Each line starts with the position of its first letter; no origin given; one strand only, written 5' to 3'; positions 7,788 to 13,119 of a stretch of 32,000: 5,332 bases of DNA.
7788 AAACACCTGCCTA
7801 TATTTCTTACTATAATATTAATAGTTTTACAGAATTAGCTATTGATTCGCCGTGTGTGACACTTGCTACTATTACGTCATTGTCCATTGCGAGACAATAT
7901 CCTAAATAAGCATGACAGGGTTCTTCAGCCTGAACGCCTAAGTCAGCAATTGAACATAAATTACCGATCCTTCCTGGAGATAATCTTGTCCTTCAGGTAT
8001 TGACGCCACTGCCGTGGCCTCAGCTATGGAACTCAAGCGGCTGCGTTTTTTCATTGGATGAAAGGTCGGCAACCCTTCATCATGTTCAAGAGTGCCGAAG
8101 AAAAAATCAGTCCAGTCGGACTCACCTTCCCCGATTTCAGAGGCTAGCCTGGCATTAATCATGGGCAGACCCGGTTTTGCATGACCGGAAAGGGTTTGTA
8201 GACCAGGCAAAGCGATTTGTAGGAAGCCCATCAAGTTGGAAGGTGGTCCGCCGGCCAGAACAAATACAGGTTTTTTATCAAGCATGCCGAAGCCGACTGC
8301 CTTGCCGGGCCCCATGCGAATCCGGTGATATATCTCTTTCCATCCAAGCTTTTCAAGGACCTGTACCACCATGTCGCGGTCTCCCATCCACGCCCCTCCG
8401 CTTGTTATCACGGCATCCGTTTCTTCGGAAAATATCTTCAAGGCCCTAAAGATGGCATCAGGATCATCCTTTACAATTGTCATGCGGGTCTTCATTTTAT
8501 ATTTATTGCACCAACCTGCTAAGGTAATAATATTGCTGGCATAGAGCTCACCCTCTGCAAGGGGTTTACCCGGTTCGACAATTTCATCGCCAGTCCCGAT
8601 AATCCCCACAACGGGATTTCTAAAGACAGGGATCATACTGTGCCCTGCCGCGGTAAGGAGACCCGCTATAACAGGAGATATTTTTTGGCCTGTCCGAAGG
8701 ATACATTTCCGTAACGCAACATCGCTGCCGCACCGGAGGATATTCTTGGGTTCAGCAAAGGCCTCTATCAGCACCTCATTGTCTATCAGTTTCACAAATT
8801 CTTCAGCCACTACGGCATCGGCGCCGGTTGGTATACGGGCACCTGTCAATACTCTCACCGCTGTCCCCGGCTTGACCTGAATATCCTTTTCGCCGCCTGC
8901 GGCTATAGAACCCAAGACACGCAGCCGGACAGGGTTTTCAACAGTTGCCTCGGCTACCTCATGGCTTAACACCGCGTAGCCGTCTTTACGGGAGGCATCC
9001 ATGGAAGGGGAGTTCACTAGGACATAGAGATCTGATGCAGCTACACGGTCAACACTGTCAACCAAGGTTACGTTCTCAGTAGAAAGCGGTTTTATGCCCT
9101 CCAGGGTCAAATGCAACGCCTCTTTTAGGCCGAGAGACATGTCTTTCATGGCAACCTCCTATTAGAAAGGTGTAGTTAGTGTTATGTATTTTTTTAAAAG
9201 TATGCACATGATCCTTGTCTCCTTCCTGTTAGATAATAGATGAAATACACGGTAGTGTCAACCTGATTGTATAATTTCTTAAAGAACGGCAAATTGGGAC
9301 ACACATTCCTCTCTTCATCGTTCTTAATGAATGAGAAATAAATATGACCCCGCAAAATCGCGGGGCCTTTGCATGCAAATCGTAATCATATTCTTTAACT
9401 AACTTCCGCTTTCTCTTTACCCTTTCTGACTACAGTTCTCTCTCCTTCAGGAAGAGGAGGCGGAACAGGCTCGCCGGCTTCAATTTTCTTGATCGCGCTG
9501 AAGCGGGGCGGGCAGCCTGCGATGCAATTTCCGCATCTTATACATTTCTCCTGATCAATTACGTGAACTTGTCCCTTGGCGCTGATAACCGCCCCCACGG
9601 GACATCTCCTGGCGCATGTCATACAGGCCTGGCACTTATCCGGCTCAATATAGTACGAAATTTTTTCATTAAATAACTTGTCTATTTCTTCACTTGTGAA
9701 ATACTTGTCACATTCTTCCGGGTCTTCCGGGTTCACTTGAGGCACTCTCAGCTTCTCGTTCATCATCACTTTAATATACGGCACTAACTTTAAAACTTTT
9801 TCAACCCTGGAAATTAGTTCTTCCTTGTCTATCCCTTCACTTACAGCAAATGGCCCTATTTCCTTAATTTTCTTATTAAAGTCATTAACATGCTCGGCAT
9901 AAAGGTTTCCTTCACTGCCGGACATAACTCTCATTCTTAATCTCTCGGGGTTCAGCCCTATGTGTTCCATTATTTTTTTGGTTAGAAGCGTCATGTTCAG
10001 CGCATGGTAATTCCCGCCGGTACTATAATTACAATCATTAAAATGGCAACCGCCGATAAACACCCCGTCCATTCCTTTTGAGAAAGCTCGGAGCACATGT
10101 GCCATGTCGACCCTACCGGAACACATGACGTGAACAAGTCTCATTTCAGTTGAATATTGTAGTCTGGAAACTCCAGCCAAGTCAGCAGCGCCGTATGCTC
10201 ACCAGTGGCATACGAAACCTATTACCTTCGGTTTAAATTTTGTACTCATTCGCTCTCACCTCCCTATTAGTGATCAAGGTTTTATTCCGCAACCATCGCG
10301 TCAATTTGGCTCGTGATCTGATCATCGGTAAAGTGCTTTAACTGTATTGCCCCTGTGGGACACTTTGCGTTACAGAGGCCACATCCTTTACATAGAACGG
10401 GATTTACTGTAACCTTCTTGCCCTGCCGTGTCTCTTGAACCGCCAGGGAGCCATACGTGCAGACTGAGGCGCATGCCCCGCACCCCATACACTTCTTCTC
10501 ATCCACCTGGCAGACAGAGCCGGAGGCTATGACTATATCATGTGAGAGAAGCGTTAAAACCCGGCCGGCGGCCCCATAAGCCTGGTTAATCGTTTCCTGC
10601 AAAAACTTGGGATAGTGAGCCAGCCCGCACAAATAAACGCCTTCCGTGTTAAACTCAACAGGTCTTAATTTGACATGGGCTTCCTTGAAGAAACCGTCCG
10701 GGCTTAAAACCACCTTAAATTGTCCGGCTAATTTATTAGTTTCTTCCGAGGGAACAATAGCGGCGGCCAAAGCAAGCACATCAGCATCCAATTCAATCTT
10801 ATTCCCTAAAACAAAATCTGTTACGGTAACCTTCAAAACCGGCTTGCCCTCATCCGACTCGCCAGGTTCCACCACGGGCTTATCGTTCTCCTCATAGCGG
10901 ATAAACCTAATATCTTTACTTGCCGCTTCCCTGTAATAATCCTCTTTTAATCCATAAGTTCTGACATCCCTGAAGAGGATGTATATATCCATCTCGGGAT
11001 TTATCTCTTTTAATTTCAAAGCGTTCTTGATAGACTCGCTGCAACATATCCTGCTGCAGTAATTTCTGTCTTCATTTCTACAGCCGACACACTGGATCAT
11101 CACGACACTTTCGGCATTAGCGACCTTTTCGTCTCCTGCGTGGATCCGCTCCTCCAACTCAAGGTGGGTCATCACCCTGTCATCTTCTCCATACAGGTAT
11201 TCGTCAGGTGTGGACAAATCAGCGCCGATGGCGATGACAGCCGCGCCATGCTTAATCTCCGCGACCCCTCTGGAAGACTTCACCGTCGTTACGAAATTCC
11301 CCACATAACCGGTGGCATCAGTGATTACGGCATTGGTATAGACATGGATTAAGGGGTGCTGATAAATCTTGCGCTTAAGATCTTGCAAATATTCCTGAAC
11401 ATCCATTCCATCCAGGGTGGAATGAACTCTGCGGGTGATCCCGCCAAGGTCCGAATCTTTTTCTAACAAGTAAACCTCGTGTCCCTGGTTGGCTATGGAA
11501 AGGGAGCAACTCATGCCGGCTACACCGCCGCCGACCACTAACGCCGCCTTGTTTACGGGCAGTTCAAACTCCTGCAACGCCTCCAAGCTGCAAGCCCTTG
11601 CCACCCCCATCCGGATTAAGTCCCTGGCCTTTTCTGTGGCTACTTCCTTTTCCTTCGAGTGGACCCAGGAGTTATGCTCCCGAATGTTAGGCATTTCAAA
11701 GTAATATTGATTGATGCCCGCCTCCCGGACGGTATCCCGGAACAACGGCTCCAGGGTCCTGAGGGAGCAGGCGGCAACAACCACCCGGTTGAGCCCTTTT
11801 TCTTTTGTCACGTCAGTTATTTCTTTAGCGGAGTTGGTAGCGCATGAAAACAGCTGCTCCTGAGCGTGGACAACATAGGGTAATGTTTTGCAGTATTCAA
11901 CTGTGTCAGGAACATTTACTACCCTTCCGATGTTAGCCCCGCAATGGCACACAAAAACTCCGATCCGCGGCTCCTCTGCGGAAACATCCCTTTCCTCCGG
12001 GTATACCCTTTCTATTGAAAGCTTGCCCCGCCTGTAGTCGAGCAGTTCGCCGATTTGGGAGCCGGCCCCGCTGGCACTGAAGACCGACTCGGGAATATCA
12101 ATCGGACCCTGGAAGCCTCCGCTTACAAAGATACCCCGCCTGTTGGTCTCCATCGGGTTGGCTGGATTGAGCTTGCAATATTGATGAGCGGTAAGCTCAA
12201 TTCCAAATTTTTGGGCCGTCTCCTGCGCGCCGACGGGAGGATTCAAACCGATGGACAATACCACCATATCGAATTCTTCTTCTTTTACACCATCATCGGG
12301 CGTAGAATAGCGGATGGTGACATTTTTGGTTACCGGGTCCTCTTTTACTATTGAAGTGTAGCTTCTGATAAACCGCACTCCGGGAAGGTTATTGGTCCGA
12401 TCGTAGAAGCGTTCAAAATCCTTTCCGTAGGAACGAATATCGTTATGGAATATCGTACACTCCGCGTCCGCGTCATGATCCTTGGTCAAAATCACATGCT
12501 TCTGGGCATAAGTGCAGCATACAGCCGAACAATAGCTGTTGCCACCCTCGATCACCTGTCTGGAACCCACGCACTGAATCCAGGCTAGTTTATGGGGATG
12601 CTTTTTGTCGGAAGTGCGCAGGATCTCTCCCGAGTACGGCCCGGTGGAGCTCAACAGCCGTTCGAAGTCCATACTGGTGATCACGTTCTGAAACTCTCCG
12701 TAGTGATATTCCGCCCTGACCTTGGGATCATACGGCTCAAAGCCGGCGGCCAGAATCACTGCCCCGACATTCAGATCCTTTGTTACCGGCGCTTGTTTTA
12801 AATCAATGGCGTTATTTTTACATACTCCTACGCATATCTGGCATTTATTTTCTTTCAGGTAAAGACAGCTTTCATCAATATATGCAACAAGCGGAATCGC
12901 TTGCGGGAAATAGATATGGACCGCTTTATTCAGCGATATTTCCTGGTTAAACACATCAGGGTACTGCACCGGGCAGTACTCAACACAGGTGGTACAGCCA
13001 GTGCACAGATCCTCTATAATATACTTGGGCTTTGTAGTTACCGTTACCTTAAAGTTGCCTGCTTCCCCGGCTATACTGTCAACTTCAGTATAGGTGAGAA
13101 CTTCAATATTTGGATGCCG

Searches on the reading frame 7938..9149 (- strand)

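Call 5: search_protein_families(library=pfam, proteins=[window:7938-9149:-])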
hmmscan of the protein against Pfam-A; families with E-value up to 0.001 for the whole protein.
window:7938-9149:- (403 aa): 3 families
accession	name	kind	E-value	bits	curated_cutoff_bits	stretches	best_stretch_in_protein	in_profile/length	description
PF03453.22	MoeA_N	-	2e-31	109.3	30.8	1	8-169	3-160/160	MoeA N-terminal region (domain I and II)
PF00994.29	MoCF_biosynth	-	9e-21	74.5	26.6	1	182-317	1-142/144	Probable molybdopterin binding domain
PF03454.20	MoeA_C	-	1.1e-05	26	22.1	1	345-402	13-72/72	MoeA C-terminal region (domain IV)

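Call 6: search_protein_families(library=ncbifam, proteins=[window:7938-9149:-], max_evalue=1e-10)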
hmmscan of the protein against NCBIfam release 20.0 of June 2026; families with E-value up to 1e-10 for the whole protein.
window:7938-9149:- (403 aa): 7 families
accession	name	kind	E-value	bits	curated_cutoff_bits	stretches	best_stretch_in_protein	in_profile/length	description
NF011068.0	PRK14498.1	equivalog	2.1e-81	273.9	534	1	8-402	12-410/647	molybdopterin biosynthesis protein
NF045515.2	Glp_gephyrin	equivalog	1.5e-72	244.6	475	1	9-402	4-403/403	molybdotransferase-like divisome protein Glp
NF007960.1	PRK10680.1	equivalog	2.6e-71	240.5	440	1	8-402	3-401/401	molybdopterin molybdotransferase MoeA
NF050098.1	MoeA_actino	exception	8.1e-65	219.1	560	1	19-402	14-400/400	molybdopterin molybdotransferase MoeA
NF011060.0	PRK14491.1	equivalog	6e-62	209.9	532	1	5-400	199-592/598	bifunctional molybdopterin-guanine dinucleotide biosynthesis adaptor protein MobB/molybdopterin molybdotransferase MoeA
NF011067.0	PRK14497.1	equivalog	1.3e-52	179.1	536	1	9-339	14-342/546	putative molybdopterin biosynthesis protein MoeA/unknown domain fusion protein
TIGR00177.1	molyb_syn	domain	7.7e-23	81.1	85.35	1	179-314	2-147/148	molybdenum cofactor synthesis domain-containing protein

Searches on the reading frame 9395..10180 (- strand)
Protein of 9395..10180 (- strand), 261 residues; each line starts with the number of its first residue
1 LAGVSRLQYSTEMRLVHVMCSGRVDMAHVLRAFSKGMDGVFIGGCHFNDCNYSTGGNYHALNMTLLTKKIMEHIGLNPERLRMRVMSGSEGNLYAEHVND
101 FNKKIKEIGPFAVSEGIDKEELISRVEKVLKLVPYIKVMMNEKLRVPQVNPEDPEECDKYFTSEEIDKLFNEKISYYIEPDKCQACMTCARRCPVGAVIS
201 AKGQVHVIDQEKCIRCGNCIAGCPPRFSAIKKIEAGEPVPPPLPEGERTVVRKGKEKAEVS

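Call 5: search_protein_families(library=pfam, proteins=[window:9395-10180:-])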
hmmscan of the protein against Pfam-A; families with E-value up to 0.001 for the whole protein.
window:9395-10180:- (261 aa): 11 families
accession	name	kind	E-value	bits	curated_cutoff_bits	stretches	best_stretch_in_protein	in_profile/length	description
PF02662.21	FlpD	-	8e-36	123.2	22.3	1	1-109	16-123/123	Methyl-viologen-reducing hydrogenase, delta subunit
PF12838.12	Fer4_7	-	3e-10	40.9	27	2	172-197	27-52/52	4Fe-4S dicluster domain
PF00037.32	Fer4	-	8.4e-10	38.5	21.1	2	176-198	1-23/24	4Fe-4S binding domain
PF12837.12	Fer4_6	-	1.4e-09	37.9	25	1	207-224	3-20/24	4Fe-4S binding domain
PF13237.11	Fer4_10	-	5.2e-09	36.3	25.5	1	176-224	2-53/53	4Fe-4S dicluster domain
PF12797.12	Fer4_2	-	2.4e-08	33.8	24.5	1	206-224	3-21/22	4Fe-4S binding domain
PF14697.11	Fer4_21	-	7.4e-08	32.9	35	1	207-232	2-28/59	4Fe-4S dicluster domain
PF13183.11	Fer4_8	-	5.1e-07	30.6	27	0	173-196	46-67/68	4Fe-4S dicluster domain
PF13187.11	Fer4_9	-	1.5e-06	28.5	27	1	182-224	1-48/52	4Fe-4S dicluster domain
PF12800.12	Fer4_4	-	6e-05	23.5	24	0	211-224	2-15/17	4Fe-4S binding domain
PF13370.11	Fer4_13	-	6.2e-05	24.1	24.5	0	208-229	1-22/58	4Fe-4S single cluster domain of Ferredoxin I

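Call 6: search_protein_families(library=ncbifam, proteins=[window:9395-10180:-], max_evalue=1e-10)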
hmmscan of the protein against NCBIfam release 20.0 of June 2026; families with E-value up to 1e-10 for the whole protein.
window:9395-10180:- (261 aa): 5 families
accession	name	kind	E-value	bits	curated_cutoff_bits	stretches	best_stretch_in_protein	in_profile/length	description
NF040770.1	hetero_SS_HdrA2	exception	1.4e-40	139.2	1100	1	1-111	665-774/777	CoB-CoM heterodisulfide reductase HdrA2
NF045873.1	F420_non_VhuD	exception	1.4e-27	96.4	215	1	1-112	19-129/132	F420-non-reducing hydrogenase iron-sulfur subunit VhuD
NF041891.1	hdrA_Methbact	equivalog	3.9e-12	45.2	1300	0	3-107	662-760/762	ferredoxin:CoB-CoM heterodisulfide reductase subunit HdrA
TIGR01944.1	rnfB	subfamily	1.3e-11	44.4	68.7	1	171-226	103-158/190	RnfABCDGE type electron transport complex subunit B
NF058577.1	FdxA_fam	equivalog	4e-11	42.9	65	1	176-224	3-49/52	4Fe-4S ferredoxin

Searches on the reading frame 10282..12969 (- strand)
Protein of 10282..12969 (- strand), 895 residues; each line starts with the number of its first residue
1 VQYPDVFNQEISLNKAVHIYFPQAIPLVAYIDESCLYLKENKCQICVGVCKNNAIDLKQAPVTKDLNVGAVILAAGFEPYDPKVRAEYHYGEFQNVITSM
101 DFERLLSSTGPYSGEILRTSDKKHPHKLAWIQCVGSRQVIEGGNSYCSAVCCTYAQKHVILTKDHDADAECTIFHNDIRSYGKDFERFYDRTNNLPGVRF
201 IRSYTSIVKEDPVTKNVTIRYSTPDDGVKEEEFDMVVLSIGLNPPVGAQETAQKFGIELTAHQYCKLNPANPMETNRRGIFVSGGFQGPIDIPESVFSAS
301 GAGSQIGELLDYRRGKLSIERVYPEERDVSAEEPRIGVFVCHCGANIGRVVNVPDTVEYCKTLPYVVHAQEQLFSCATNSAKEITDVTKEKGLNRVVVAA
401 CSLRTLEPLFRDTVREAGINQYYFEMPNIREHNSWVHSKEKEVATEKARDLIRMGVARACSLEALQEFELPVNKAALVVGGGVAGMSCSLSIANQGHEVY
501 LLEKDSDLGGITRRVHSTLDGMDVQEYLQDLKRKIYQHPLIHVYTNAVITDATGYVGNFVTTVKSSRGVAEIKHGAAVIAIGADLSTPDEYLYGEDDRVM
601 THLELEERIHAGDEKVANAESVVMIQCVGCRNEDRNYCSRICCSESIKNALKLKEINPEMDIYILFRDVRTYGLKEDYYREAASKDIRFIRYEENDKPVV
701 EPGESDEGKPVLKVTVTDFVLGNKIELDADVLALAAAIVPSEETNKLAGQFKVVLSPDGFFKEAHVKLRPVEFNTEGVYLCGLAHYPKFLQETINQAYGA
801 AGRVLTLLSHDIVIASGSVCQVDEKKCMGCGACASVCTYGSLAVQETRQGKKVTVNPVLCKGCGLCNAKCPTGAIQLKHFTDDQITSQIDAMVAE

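Call 5: search_protein_families(library=pfam, proteins=[window:10282-12969:-])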
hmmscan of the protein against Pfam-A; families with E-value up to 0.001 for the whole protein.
window:10282-12969:- (895 aa): 14 families
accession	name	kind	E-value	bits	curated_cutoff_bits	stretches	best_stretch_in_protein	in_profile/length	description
PF07992.20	Pyr_redox_2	-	3.9e-15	56.5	26.1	2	61-299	93-287/291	Pyridine nucleotide-disulphide oxidoreductase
PF12838.12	Fer4_7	-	5.8e-10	39.9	27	1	826-874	1-52/52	4Fe-4S dicluster domain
PF00037.32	Fer4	-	1.1e-09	38.1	21.1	2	853-876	1-24/24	4Fe-4S binding domain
PF14697.11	Fer4_21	-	8.1e-08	32.7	35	1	821-877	2-59/59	4Fe-4S dicluster domain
PF13450.12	NAD_binding_8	-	5.8e-07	30.1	21.9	1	478-516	1-39/68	NAD(P)-binding Rossmann-like domain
PF13738.12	Pyr_redox_3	-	1.5e-06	28.1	30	0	466-582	157-266/305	Pyridine nucleotide-disulphide oxidoreductase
PF12831.13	FAD_oxidored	-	3.6e-06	27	27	1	477-537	3-62/416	FAD dependent oxidoreductase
PF00890.30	FAD_binding_2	-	3.7e-06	26.9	20.4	1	477-521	3-47/414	FAD binding domain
PF01266.30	DAO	-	1.3e-05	25.4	27.9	1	477-513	3-40/353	FAD dependent oxidoreductase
PF13237.11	Fer4_10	-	7.2e-05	23.1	25.5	1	822-871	4-53/53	4Fe-4S dicluster domain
PF13187.11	Fer4_9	-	0.00018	21.9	27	1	826-875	1-52/52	4Fe-4S dicluster domain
PF01134.28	GIDA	-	0.00025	20.7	22.1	0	477-507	3-33/391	Glucose inhibited division protein A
PF03486.20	HI0933_like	-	0.00028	20.8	50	1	476-509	3-36/244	HI0933-like protein Rossmann domain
PF12837.12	Fer4_6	-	0.0003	21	25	1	852-875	1-24/24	4Fe-4S binding domain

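Call 6: search_protein_families(library=ncbifam, proteins=[window:10282-12969:-], max_evalue=1e-10)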
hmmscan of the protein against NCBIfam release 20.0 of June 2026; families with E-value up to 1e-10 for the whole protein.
window:10282-12969:- (895 aa): 4 families
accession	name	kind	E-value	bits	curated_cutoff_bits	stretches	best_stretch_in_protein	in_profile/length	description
NF040770.1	hetero_SS_HdrA2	exception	4.4e-220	732.8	1100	3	2-321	256-569/777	CoB-CoM heterodisulfide reductase HdrA2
NF041778.1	hetero_SS_HdrA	equivalog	2.4e-165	551.5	1400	3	6-306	265-566/771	ferredoxin:CoB-CoM heterodisulfide reductase subunit HdrA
NF041891.1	hdrA_Methbact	equivalog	2.6e-161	538.5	1300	3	3-311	254-557/762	ferredoxin:CoB-CoM heterodisulfide reductase subunit HdrA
NF009410.0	PRK12771.1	subfamily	1.2e-12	47.2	516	0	473-513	138-178/566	NAD(P)-binding protein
